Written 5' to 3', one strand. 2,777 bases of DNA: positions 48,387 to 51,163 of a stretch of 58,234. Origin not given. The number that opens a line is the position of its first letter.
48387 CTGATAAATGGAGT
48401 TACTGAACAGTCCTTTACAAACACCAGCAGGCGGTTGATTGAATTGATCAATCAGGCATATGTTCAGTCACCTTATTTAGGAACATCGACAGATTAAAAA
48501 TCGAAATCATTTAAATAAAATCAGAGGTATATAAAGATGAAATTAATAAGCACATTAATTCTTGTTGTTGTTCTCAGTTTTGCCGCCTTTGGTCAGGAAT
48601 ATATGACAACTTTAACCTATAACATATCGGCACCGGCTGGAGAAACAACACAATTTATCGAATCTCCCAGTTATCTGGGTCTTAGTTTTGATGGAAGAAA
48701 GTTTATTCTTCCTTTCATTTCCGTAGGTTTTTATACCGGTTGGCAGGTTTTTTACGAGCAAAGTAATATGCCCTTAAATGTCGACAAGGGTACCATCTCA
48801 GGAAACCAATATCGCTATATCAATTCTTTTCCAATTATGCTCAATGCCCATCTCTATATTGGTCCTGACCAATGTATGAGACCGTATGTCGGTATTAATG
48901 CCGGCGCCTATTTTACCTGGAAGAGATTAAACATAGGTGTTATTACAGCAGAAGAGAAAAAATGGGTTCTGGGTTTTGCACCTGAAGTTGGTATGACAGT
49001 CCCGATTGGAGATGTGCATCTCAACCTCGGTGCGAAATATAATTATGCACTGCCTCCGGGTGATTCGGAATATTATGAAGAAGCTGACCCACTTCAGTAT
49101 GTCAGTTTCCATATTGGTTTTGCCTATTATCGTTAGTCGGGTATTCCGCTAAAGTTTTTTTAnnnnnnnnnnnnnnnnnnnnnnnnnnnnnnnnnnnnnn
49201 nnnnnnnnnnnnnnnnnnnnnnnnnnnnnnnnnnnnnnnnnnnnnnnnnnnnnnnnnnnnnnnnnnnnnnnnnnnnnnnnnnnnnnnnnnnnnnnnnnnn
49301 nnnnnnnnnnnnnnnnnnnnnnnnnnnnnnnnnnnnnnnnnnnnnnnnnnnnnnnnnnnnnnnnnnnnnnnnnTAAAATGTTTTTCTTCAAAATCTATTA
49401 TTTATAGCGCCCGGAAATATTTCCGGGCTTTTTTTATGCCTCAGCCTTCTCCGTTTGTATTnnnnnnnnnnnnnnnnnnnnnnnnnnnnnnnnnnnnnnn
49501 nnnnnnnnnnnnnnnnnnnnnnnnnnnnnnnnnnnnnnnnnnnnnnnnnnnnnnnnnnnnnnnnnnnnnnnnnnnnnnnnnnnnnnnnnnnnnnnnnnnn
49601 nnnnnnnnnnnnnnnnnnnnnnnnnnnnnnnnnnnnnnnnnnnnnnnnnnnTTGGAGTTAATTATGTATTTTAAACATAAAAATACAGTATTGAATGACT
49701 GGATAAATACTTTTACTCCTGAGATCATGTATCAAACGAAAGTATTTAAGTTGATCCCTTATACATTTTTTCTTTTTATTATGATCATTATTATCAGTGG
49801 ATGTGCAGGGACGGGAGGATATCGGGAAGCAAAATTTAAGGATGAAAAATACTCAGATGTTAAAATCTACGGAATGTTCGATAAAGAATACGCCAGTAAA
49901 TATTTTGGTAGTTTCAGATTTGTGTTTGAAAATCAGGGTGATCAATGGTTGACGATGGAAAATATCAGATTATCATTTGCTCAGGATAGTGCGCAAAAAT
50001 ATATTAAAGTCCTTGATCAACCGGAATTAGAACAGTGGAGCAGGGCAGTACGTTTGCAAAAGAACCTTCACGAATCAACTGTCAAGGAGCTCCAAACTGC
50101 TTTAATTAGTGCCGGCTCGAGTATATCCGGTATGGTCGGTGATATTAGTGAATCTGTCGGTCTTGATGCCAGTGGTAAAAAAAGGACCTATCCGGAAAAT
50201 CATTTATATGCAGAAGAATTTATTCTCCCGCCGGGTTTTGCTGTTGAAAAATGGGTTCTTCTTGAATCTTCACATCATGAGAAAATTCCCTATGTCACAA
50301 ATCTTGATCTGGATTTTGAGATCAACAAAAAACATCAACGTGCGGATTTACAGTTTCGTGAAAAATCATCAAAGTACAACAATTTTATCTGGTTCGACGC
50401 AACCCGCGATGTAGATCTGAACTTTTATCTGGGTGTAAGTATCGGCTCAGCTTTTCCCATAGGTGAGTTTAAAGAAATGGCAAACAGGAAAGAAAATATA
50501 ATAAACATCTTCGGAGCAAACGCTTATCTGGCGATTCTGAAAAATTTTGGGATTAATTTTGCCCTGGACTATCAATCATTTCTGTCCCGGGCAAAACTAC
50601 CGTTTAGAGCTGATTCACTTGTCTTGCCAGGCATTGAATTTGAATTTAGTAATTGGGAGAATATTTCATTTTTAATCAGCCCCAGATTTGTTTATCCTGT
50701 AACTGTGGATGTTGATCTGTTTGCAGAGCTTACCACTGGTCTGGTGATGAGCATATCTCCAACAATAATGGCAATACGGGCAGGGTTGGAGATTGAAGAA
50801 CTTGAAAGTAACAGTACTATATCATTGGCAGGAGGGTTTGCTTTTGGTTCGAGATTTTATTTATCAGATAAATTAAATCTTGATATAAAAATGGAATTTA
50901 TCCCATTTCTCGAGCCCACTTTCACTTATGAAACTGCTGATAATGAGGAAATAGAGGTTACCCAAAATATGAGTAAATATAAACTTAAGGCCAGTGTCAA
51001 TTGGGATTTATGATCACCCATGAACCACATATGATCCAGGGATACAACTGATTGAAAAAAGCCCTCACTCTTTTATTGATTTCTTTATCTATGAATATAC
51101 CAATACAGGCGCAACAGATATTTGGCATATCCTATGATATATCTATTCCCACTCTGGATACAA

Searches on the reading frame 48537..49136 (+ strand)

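Call 16: search_protein_families(library=pfam, proteins=[window:48537-49136:+])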
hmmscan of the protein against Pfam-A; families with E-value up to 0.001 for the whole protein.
window:48537-49136:+ (199 aa): 0 families

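Call 91: search_protein_families(library=pfam, proteins=[window:48537-49136:+], max_evalue=0.01)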
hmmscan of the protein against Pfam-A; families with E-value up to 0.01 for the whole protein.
window:48537-49136:+ (199 aa): 1 family
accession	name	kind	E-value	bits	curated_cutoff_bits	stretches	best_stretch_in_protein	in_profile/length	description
PF13505.12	OMP_b-brl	-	0.0014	19.2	28.7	1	8-197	4-173/175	Outer membrane protein beta-barrel domain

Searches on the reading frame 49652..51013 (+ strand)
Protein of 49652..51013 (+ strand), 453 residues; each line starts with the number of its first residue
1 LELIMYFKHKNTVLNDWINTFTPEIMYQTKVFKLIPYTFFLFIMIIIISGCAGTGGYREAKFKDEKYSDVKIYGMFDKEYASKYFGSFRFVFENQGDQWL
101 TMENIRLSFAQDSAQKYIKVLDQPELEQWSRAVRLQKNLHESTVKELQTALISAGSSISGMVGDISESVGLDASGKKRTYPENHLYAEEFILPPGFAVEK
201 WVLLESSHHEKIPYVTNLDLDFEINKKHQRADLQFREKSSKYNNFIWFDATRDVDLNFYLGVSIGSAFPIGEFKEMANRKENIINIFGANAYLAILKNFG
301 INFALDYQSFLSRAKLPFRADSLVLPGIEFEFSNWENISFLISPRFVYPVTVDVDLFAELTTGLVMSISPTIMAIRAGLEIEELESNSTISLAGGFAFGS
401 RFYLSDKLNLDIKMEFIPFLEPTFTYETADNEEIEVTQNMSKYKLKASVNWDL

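Call 16: search_protein_families(library=pfam, proteins=[window:49652-51013:+])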
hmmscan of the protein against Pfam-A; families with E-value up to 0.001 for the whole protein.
window:49652-51013:+ (453 aa): 0 families

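Call 31: find_related_loci(query=window:49652-51013:+, collection=metagenome_contigs, flank=10000)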
Query window:49652-51013:+ (453 aa) in metagenome_contigs; peptide patterns used: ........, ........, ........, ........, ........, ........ (x = any residue, [..] = any of these).
98 stretches matched a pattern; 2 encode a relative of the query (tblastn E <= 1e-3); 2 distinct loci.
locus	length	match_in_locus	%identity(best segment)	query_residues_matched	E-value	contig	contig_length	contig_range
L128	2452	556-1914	83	1-453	0e+0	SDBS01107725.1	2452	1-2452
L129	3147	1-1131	89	77-453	0e+0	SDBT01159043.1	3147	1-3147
